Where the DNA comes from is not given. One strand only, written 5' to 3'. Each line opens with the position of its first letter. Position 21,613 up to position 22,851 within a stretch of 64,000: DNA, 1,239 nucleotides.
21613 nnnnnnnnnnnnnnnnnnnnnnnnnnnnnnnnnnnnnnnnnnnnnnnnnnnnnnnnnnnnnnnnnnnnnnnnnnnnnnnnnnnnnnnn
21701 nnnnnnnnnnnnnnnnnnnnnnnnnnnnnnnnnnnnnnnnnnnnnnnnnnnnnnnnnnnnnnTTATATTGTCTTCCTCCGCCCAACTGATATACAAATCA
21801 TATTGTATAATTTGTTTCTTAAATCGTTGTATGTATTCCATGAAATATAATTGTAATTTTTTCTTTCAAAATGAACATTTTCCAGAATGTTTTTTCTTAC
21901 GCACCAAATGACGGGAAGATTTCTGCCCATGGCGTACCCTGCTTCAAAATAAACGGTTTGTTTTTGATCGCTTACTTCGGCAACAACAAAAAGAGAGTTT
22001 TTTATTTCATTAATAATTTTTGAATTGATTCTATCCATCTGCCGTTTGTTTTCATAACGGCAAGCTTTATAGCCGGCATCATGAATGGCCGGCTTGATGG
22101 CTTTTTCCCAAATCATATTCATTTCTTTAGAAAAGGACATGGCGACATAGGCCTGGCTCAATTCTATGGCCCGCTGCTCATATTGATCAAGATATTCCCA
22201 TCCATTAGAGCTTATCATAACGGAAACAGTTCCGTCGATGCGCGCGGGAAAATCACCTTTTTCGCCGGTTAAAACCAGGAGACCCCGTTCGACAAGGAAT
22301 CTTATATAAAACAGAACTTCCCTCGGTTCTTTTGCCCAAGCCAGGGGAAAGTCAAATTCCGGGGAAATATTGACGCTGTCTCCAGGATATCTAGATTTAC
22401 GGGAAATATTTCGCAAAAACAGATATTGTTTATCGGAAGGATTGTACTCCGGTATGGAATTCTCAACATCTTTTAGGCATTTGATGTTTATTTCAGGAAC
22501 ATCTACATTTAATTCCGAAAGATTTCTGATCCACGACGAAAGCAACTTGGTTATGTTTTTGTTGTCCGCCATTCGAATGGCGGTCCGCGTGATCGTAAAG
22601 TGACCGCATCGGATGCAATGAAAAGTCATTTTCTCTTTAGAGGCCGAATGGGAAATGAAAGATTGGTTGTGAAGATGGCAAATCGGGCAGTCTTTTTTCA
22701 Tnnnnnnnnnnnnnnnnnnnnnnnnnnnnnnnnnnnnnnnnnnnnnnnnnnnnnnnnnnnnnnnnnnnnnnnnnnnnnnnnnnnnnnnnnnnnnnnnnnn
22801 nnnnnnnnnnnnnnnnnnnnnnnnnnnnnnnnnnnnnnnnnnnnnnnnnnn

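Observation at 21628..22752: AT-rich orphan gene: zinc ribbon + winged-helix-like + nucleoside 2-deoxyribosyltransferase/TIR-like domain (possible conflict/defence effector)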

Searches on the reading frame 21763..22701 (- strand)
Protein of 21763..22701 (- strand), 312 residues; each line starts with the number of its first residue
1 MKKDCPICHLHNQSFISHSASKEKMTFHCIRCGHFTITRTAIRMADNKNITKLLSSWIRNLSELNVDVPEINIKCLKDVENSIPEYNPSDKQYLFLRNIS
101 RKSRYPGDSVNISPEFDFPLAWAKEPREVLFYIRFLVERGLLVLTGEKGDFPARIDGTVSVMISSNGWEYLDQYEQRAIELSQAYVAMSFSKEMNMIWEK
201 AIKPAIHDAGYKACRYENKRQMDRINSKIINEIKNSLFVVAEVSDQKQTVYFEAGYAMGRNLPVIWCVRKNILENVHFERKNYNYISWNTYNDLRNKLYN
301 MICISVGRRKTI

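Call 3: search_protein_families(library=pfam, proteins=[window:21763-22701:-], max_evalue=1)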
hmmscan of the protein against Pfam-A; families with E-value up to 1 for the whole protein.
window:21763-22701:- (312 aa): 4 families
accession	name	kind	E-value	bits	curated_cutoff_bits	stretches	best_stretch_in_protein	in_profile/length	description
PF05014.21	Nuc_deoxyrib_tr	-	0.0054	17.3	28.8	1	200-267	30-96/117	Nucleoside 2-deoxyribosyltransferase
PF01807.25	Zn_ribbon_DnaG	-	0.1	12.9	24.9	1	7-34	35-62/98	CHC2 zinc finger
PF12760.12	Zn_ribbon_IS1595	-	0.57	10.6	25.4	0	5-34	21-45/46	Transposase zinc-ribbon domain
PF10058.14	Zn_ribbon_10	-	0.61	10.3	24.2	1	5-35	25-53/54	ER junction formation factor lunapark, zinc ribbon finger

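Call 4: search_protein_families(library=padloc, proteins=[window:21763-22701:-], max_evalue=1)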
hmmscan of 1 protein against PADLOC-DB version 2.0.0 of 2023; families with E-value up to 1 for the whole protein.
window:21763-22701:- (312 aa): 1 family
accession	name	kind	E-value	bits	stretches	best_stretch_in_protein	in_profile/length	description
PDLC00733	Effector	-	8.1e-10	36.1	1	195-297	260-363/388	TIR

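Call 5: search_protein_families(library=ncbifam, proteins=[window:21763-22701:-], max_evalue=1)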
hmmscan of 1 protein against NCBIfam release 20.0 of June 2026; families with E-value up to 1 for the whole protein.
window:21763-22701:- (312 aa): 1 family
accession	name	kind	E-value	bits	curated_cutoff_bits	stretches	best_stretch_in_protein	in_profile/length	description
NF047912.1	ECs_2282_CxxC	subfamily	0.0043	16.9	37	1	4-56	4-56/60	ECs_2282 family putative zinc-binding protein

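Call 6: search_solved_structures(query=window:21763-22701:-, max_evalue=10, show_alignments=2)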
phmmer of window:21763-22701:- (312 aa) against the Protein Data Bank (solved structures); distinct sequences matched with E-value up to 10: 1.
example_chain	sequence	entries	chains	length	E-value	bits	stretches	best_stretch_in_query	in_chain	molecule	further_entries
1d0q_A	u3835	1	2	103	0.39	13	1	7-34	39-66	DNA PRIMASE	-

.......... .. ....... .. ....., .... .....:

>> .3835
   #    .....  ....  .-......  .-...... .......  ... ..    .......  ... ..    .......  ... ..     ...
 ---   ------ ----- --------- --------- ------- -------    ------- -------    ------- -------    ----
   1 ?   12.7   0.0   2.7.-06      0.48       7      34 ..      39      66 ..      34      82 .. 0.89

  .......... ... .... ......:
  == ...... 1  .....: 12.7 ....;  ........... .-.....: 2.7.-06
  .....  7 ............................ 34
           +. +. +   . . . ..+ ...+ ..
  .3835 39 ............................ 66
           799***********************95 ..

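Call 7: find_homologous_proteins(query=window:21763-22701:-, max_evalue=0.001)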
Query window:21763-22701:- (312 aa): 495 proteins with E <= 0.001 among 1452 candidates; the best 120 are listed.
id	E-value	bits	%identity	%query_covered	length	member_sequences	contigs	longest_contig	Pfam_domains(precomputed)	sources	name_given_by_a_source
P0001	1.5e-210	716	99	100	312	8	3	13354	-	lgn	-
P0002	2.4e-166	570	77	100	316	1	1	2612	-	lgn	-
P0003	6.6e-165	566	76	100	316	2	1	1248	-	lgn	-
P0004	8.4e-146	503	81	86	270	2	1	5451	-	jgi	jgi:nucleoside 2-deoxyribosyltransferase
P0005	1.6e-130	453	64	100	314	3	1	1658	-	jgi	jgi:hypothetical protein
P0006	2.1e-130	452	64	100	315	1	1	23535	-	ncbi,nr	ncbi:MAG: hypothetical protein NTW65_02445 [Deltaproteobacteria bacterium]|nr:hypothetical protein [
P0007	2.7e-130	452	62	100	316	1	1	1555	-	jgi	jgi:hypothetical protein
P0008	7.1e-130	451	62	99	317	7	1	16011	-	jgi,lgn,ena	-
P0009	4.1e-129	448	62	99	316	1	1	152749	-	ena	-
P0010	9.0e-128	444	62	99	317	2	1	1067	-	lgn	-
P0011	1.7e-127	443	62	100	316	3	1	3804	-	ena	-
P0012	3.7e-126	438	63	100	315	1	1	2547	-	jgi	jgi:nucleoside 2-deoxyribosyltransferase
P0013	6.7e-126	438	62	100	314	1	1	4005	-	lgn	-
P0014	9.8e-126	437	63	99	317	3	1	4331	-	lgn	-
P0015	2.8e-125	436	61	100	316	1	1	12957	-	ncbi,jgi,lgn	ncbi:MAG: hypothetical protein WC373_05365 [Smithella sp.]|jgi:nucleoside 2-deoxyribosyltransferase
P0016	3.7e-125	435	61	99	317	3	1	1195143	-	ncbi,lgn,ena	-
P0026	1.6e-119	417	58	99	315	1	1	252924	-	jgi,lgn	-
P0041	6.0e-110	385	55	100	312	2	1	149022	-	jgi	jgi:hypothetical protein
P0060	5.5e-88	313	45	97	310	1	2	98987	-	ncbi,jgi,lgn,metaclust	jgi:nucleoside 2-deoxyribosyltransferase/predicted RNA-binding Zn-ribbon protein involved in transla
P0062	3.2e-87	311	48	99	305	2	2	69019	-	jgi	jgi:nucleoside 2-deoxyribosyltransferase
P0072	1.9e-84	302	45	98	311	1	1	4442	-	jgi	jgi:DNA-binding PadR family transcriptional regulator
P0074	1.1e-83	299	44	100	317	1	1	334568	-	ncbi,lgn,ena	-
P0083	3.8e-82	294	44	97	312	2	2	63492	-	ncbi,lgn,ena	-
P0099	7.1e-81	290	44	98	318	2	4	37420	-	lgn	-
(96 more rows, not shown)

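Call 8: search_protein_families(library=phrogs, proteins=[window:21763-22701:-], max_evalue=1)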
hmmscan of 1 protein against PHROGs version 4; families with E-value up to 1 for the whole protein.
window:21763-22701:- (312 aa): 4 families
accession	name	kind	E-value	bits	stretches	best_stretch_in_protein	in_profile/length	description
phrog_16139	-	unknown function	2.2e-37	129.8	1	56-302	80-318/323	-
phrog_3634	-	unknown function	2.7e-12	47.8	1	197-291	26-117/237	-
phrog_32948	-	unknown function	0.31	12.2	1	5-41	69-106/124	-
phrog_6283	-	unknown function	0.35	12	1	25-42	9-26/56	-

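Call 10: find_encoding_contigs(protein=P0001, flank=8000, max_places=3)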
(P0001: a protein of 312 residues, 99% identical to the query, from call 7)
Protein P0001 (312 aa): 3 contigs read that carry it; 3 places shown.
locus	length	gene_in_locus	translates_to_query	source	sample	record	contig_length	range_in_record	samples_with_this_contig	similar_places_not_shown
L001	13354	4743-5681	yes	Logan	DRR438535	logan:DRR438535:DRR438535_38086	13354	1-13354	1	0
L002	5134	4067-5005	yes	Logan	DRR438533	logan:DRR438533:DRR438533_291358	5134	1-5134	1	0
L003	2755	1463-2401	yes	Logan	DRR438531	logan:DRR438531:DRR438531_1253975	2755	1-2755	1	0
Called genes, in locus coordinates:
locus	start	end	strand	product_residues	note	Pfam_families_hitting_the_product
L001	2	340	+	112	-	?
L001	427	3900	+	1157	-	PF02811:PHP, PF07733:DNA_pol3_alpha, PF17657:DNA_pol3_finger, PF14579:HHH_6, PF01336:tRNA_anti-codon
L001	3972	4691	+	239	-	PF27030:AbpE_bact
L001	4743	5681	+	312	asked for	-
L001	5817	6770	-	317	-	PF00226:DnaJ, PF01556:DnaJ_C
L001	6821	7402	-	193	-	PF01558:POR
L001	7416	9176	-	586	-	PF01855:POR_N, PF02776:TPP_enzyme_N (weak), PF00037:Fer4 (faint), PF02775:TPP_enzyme_C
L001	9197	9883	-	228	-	PF09976:TPR_21, PF13428:TPR_14 (faint), PF10602:RPN7 (faint), PF13174:TPR_6 (faint), PF13432:TPR_16 (faint), PF00515:TPR_1 (faint), PF07719:TPR_2 (faint), PF13424:TPR_12 (weak), +2 more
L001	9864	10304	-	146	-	PF13279:4HBT_2, PF03061:4HBT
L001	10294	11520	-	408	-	PF01676:Metalloenzyme, PF10143:PhosphMutase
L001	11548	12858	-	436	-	PF03447:NAD_binding_3, PF00742:Homoserine_dh, PF22629:ACT_AHAS_ss (faint), PF01842:ACT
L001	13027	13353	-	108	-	?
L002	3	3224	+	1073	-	?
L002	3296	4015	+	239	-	PF27030:AbpE_bact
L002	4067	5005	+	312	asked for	-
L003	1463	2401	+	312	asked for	-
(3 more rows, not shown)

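Call 11: find_encoding_contigs(protein=P0016, flank=8000, max_places=2)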
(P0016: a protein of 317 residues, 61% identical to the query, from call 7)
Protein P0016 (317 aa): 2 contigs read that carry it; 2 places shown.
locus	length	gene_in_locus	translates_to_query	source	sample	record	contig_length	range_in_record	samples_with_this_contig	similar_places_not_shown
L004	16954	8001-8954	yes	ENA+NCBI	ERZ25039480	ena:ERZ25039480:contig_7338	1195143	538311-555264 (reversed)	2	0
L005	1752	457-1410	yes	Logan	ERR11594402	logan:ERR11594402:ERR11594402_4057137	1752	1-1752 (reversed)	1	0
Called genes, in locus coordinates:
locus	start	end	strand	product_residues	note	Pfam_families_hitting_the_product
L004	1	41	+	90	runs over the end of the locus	PF00216:Bac_DNA_binding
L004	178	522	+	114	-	PF13411:MerR_1, PF00376:MerR (weak)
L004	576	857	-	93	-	PF20657:DUF6811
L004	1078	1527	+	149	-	PF02580:Tyr_Deacylase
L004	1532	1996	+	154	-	PF06938:DUF1285_N (weak)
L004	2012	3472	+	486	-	PF00478:IMPDH, PF03060:NMO (faint), PF00571:CBS, PF01070:FMN_dh (weak)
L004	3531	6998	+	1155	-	PF02811:PHP, PF07733:DNA_pol3_alpha, PF17657:DNA_pol3_finger, PF14579:HHH_6, PF01336:tRNA_anti-codon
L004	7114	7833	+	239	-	PF27030:AbpE_bact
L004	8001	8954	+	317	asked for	-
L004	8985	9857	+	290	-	-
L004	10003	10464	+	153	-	PF06966:DUF1295 (faint), PF04191:PEMT, PF04140:ICMT (weak)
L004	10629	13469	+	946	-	PF00149:Metallophos, PF25199:nSTAND_NTPase5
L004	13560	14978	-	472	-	PF02310:B12-binding, PF04055:Radical_SAM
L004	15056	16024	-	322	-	PF00226:DnaJ, PF01556:DnaJ_C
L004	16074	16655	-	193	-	PF01558:POR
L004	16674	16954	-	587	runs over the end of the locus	PF01855:POR_N, PF02776:TPP_enzyme_N (weak), PF02775:TPP_enzyme_C, PF12838:Fer4_7 (faint), PF12797:Fer4_2 (faint), PF13237:Fer4_10 (faint), PF00037:Fer4, PF12837:Fer4_6 (weak)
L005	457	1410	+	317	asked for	-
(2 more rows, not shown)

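Call 12: find_encoding_contigs(protein=P0009, flank=8000, max_places=2)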
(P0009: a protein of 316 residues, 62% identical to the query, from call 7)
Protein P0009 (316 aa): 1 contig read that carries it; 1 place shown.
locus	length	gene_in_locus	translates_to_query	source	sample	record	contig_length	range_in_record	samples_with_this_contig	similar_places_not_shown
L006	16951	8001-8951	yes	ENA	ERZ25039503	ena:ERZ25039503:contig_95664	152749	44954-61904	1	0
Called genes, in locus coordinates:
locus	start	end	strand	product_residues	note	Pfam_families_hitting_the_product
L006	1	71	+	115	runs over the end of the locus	PF13411:MerR_1, PF00376:MerR (weak)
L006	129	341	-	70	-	PF20657:DUF6811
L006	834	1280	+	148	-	PF02580:Tyr_Deacylase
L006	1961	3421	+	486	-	PF00478:IMPDH, PF03060:NMO (faint), PF00571:CBS, PF01070:FMN_dh (weak)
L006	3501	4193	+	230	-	PF02811:PHP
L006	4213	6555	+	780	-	PF07733:DNA_pol3_alpha, PF17657:DNA_pol3_finger, PF14579:HHH_6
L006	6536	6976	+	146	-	PF01336:tRNA_anti-codon (weak)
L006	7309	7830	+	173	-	PF27030:AbpE_bact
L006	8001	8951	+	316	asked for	-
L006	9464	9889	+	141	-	-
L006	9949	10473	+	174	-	PF04191:PEMT, PF04140:ICMT (weak)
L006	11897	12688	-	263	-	PF01556:DnaJ_C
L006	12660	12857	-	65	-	PF00226:DnaJ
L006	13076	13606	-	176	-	PF01558:POR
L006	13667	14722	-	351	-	PF02775:TPP_enzyme_C, PF12838:Fer4_7 (faint), PF12797:Fer4_2 (faint), PF00037:Fer4 (weak), PF12837:Fer4_6 (weak)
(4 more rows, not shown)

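Call 13: find_encoding_contigs(protein=P0026, flank=8000, max_places=1)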
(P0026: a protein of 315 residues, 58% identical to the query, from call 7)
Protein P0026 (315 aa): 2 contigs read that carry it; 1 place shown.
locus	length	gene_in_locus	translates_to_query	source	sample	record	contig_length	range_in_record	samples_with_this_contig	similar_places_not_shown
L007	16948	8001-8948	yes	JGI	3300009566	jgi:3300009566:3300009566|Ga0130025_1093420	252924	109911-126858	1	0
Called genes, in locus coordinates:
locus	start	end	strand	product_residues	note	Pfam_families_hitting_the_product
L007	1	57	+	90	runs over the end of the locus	PF00216:Bac_DNA_binding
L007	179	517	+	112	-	PF13411:MerR_1, PF00376:MerR (weak)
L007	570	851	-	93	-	PF20657:DUF6811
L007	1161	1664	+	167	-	PF02580:Tyr_Deacylase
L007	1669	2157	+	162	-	PF06938:DUF1285_N (weak)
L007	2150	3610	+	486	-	PF00478:IMPDH, PF03060:NMO (faint), PF00571:CBS, PF01070:FMN_dh (weak)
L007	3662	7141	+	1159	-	PF02811:PHP, PF07733:DNA_pol3_alpha, PF17657:DNA_pol3_finger, PF14579:HHH_6, PF01336:tRNA_anti-codon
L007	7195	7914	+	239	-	PF27030:AbpE_bact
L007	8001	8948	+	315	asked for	-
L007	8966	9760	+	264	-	-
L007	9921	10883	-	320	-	PF00226:DnaJ, PF01556:DnaJ_C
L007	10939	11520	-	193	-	PF01558:POR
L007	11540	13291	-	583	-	PF01855:POR_N, PF02776:TPP_enzyme_N (faint), PF02775:TPP_enzyme_C, PF12838:Fer4_7 (faint), PF12797:Fer4_2 (faint), PF13237:Fer4_10 (faint), PF00037:Fer4 (weak), PF12837:Fer4_6 (weak)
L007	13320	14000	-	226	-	PF09976:TPR_21, PF13374:TPR_10 (faint), PF13428:TPR_14 (faint), PF21033:RMD1-3 (faint), PF00515:TPR_1, PF07719:TPR_2 (weak), PF13181:TPR_8 (weak), PF13424:TPR_12 (weak), +4 more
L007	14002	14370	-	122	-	PF03061:4HBT, PF13279:4HBT_2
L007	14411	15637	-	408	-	PF01676:Metalloenzyme, PF10143:PhosphMutase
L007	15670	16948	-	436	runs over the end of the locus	PF03447:NAD_binding_3, PF00742:Homoserine_dh, PF01842:ACT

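Call 14: find_encoding_contigs(protein=P0041, flank=8000, max_places=1)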
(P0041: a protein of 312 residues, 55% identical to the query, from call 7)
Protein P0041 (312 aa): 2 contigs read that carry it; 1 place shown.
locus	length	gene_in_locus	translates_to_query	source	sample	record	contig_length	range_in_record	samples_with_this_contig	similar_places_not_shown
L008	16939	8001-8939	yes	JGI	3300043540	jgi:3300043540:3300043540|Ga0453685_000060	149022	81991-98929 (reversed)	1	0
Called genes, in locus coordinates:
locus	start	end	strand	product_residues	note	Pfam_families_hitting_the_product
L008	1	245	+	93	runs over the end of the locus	PF00216:Bac_DNA_binding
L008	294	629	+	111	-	PF13411:MerR_1, PF00376:MerR (weak)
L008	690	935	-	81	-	PF20657:DUF6811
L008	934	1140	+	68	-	-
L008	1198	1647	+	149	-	PF02580:Tyr_Deacylase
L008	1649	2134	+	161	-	PF06938:DUF1285_N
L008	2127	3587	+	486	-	PF00478:IMPDH, PF03060:NMO (faint), PF00571:CBS, PF01070:FMN_dh (weak)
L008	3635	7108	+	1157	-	PF02811:PHP, PF07733:DNA_pol3_alpha, PF17657:DNA_pol3_finger, PF14579:HHH_6, PF01336:tRNA_anti-codon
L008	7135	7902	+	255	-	PF27030:AbpE_bact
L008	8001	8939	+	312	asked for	-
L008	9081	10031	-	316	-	PF00226:DnaJ, PF01556:DnaJ_C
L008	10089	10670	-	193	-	PF01558:POR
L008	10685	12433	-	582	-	PF01855:POR_N, PF02776:TPP_enzyme_N (weak), PF00037:Fer4 (faint), PF02775:TPP_enzyme_C, PF12797:Fer4_2 (faint), PF12838:Fer4_7 (weak)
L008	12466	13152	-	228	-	PF09976:TPR_21, PF13428:TPR_14 (faint), PF10602:RPN7 (weak), PF00515:TPR_1 (weak), PF13424:TPR_12 (weak), PF13432:TPR_16 (weak), PF00515:TPR_1 (weak), PF13424:TPR_12, +6 more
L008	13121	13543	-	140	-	PF13279:4HBT_2, PF03061:4HBT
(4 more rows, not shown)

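Call 15: find_encoding_contigs(protein=P0074, flank=8000, max_places=1)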
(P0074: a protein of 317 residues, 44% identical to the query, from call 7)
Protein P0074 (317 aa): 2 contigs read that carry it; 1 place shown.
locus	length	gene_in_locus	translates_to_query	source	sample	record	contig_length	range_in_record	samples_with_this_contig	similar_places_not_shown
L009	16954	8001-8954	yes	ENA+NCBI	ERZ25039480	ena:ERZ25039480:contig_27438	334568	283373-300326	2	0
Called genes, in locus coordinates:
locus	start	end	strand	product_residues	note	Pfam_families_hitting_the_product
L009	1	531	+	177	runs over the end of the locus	-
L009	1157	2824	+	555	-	PF10539:Dev_Cell_Death, PF14267:DUF4357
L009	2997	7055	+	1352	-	PF13374:TPR_10, PF13424:TPR_12, PF24885:TPR_NPHP3, PF13374:TPR_10, PF13424:TPR_12, PF13374:TPR_10, PF13424:TPR_12, PF24885:TPR_NPHP3, +48 more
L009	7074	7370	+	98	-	-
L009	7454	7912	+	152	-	-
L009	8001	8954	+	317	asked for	-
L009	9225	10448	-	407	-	PF13173:AAA_14, PF13635:DUF4143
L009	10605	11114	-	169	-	PF00665:rve, PF13683:rve_3, PF13333:rve_2 (weak)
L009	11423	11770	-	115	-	PF01527:HTH_Tnp_1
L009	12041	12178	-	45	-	-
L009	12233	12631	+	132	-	-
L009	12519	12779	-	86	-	-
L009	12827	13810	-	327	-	PF11335:DUF3137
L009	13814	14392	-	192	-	PF04011:LemA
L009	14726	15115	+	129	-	-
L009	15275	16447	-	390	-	PF13173:AAA_14, PF13635:DUF4143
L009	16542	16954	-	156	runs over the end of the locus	-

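Call 16: find_encoding_contigs(protein=P0060, flank=8000, max_places=1)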
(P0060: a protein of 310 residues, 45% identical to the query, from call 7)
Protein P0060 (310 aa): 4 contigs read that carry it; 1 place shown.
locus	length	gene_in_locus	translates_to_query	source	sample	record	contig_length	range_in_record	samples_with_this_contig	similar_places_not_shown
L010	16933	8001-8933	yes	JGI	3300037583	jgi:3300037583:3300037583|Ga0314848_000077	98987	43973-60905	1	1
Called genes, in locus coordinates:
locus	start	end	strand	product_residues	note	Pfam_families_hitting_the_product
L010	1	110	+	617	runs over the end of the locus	-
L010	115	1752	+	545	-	-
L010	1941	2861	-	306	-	PF04055:Radical_SAM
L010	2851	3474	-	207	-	-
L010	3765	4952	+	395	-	PF03460:NIR_SIR_ferr, PF01077:NIR_SIR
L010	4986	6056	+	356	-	PF03460:NIR_SIR_ferr, PF01077:NIR_SIR, PF25160:LdpA_Fe-S-bd (weak), PF12838:Fer4_7 (weak)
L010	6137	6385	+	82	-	-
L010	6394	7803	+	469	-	PF01656:CbiA, PF13500:AAA_26, PF01174:SNO (weak), PF07685:GATase_3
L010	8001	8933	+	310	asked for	-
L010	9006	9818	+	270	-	-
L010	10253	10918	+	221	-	PF25767:ARM_TBCD_2nd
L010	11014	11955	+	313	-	PF11104:PilM_2, PF14450:FtsA (weak)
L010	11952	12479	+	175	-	PF05137:PilN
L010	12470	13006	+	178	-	PF04612:T2SSM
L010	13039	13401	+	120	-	PF16537:T2SSB (weak), PF23862:CdsD_C (weak)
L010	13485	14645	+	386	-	PF21305:type_II_gspD_N0, PF07660:STN (weak), PF03958:Secretin_N, PF00263:Secretin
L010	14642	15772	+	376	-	PF02073:Peptidase_M29, PF26233:NicX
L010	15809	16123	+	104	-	PF03091:CutA1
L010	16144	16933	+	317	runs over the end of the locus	PF04055:Radical_SAM, PF16199:Radical_SAM_C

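Call 18: search_protein_families(library=pfam, proteins=[L004:8985-9857:+, L007:8966-9760:+, L010:9006-9818:+, L009:7454-7912:+, L009:7074-7370:+], max_evalue=1)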
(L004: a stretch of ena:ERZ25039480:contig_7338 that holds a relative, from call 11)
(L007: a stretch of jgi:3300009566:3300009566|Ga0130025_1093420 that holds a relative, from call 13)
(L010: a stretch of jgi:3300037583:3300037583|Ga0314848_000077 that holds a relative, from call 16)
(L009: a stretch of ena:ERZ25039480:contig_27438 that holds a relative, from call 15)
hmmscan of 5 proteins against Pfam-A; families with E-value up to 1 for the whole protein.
L004:8985-9857:+ (290 aa): 2 families
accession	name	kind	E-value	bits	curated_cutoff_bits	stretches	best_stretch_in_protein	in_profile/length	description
PF06413.17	Neugrin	-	0.29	11.2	24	1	28-114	92-177/218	Neugrin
PF07795.16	DUF1635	-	0.45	10.8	27.2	1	65-147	70-141/223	Protein of unknown function (DUF1635)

L007:8966-9760:+ (264 aa): 2 families
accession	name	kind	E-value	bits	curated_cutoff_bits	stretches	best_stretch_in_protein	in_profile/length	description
PF08045.16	CDC14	-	0.064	12.8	23.3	1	17-85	109-172/284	Cell division control protein 14, SIN component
PF23271.1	HEAT_GCN1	-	0.21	11.8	27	1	48-93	99-142/190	Stalled ribosome sensor GCN1-like, HEAT repeats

L010:9006-9818:+ (270 aa): 2 families
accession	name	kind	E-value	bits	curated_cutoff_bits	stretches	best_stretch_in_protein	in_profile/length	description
PF14279.12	HNH_5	-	0.031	14.6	27.5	0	67-83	33-48/56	HNH endonuclease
PF00235.25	Profilin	-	0.16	12.5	25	1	15-74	21-77/127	Profilin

L009:7454-7912:+ (152 aa): 2 families
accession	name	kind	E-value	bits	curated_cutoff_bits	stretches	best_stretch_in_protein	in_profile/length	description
PF25802.1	WWC1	-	0.11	12.8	27.8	0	38-63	41-66/135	WWC1-like, helical hairpin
PF24101.1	eWH_GTF3C1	-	0.29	11.3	30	1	17-61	5-45/110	GTF3C1, extended winged-helix domain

L009:7074-7370:+ (98 aa): 0 families
